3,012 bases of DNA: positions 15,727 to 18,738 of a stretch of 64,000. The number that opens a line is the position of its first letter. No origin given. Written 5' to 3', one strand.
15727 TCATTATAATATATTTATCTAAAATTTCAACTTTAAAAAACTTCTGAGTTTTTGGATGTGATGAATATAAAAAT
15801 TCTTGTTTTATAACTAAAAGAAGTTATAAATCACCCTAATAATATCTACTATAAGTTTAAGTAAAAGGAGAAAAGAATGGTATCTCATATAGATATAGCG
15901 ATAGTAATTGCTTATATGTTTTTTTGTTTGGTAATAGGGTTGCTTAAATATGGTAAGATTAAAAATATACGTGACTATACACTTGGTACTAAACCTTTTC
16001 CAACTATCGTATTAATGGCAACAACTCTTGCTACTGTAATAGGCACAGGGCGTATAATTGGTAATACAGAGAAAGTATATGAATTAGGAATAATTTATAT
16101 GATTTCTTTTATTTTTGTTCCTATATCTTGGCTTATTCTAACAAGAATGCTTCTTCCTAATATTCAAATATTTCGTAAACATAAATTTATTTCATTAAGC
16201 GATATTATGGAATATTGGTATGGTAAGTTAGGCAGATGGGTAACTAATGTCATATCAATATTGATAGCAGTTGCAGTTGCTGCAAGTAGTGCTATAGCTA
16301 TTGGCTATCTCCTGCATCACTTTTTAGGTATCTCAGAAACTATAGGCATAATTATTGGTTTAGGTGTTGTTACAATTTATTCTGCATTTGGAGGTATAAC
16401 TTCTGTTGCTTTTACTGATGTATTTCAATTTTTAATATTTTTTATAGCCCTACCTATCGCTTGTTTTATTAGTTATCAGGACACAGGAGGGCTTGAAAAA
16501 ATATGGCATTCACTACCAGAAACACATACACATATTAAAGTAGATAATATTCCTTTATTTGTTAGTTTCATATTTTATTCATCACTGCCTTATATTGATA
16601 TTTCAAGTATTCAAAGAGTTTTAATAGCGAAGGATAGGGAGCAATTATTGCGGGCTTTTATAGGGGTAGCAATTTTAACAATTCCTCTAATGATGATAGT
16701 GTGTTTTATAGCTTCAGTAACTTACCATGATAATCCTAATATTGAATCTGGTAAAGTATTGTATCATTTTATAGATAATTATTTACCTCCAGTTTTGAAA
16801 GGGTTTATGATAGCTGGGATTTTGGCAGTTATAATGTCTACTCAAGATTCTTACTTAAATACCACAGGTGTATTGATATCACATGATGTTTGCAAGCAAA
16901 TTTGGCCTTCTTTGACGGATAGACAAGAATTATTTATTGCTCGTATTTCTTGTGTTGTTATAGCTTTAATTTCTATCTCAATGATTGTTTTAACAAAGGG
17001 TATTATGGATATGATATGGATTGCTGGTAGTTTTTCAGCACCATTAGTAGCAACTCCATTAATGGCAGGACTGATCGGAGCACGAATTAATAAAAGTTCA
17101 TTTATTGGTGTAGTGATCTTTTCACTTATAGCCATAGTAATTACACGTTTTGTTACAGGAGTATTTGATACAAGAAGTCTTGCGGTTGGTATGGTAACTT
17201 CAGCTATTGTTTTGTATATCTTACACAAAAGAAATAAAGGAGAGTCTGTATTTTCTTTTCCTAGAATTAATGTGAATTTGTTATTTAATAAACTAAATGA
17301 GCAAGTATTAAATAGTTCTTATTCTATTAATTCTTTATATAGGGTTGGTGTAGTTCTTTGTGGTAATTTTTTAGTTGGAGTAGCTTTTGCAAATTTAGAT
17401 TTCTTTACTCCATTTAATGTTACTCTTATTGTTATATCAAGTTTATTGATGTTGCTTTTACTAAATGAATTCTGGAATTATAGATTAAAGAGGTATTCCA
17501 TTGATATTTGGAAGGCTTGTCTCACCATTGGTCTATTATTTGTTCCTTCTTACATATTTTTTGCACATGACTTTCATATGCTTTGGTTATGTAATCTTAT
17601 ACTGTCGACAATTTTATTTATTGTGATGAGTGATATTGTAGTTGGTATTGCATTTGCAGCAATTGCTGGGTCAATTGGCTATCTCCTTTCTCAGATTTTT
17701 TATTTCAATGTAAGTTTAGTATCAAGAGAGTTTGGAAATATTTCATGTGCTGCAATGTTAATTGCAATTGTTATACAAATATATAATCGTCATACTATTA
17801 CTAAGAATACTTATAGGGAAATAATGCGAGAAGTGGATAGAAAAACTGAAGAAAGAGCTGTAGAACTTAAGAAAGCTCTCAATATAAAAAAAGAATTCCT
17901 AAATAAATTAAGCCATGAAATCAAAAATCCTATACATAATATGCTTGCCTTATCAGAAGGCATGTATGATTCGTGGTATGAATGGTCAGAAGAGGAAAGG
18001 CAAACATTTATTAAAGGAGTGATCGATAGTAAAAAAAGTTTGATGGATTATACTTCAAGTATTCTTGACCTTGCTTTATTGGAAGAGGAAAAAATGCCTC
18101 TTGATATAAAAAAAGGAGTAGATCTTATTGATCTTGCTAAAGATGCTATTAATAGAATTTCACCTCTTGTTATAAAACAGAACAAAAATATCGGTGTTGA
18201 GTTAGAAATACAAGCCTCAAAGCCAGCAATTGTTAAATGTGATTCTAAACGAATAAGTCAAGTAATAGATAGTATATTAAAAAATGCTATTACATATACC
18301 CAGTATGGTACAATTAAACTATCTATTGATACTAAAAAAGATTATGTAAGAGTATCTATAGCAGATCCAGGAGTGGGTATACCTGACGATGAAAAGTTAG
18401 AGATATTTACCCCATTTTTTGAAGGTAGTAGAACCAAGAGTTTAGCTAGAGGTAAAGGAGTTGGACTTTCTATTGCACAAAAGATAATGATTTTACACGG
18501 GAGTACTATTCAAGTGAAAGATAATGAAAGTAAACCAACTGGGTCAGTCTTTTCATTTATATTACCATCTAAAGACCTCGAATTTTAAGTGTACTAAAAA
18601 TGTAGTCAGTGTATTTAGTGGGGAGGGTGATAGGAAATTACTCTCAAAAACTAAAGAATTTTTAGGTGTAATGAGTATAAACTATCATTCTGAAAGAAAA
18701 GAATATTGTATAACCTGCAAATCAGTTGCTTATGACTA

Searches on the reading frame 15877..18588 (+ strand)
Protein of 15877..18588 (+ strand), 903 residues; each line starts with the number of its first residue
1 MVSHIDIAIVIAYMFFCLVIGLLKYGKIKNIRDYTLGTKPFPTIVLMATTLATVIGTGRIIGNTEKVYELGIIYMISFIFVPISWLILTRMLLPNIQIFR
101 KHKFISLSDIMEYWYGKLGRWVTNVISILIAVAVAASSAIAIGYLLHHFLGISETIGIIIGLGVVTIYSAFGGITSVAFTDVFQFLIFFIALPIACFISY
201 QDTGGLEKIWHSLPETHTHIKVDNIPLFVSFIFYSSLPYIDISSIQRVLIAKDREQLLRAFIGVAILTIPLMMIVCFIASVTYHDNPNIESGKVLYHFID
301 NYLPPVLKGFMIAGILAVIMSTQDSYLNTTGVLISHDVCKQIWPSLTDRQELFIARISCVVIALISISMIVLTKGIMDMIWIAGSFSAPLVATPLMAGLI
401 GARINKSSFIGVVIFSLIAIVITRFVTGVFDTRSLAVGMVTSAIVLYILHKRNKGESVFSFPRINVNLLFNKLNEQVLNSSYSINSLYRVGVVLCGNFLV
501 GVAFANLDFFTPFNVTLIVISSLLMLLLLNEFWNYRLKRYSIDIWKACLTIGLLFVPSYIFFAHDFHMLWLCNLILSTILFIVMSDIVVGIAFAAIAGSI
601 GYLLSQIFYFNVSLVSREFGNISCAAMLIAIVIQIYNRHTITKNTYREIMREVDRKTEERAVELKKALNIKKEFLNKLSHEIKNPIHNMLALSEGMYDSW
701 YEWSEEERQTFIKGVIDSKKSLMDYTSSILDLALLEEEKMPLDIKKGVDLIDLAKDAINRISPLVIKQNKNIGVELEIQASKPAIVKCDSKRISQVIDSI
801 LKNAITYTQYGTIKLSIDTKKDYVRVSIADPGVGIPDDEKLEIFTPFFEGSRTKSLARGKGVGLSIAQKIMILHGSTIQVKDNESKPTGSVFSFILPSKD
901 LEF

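Call 39: search_protein_families(library=pfam, proteins=[window:15877-18588:+], max_evalue=0.00001)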
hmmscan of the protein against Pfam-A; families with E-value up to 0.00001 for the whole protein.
window:15877-18588:+ (903 aa): 3 families
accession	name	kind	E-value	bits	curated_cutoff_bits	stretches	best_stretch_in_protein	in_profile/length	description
PF00474.23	SSF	-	5.9e-27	95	22.8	1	34-407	1-397/406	Sodium:solute symporter family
PF02518.31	HATPase_c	-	9.1e-22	78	26.4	1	789-898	2-109/111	Histidine kinase-, DNA gyrase B-, and HSP90-like ATPase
PF00512.31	HisKA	-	6.9e-08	32.9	26.9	1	671-737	2-65/66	His Kinase A (phospho-acceptor) domain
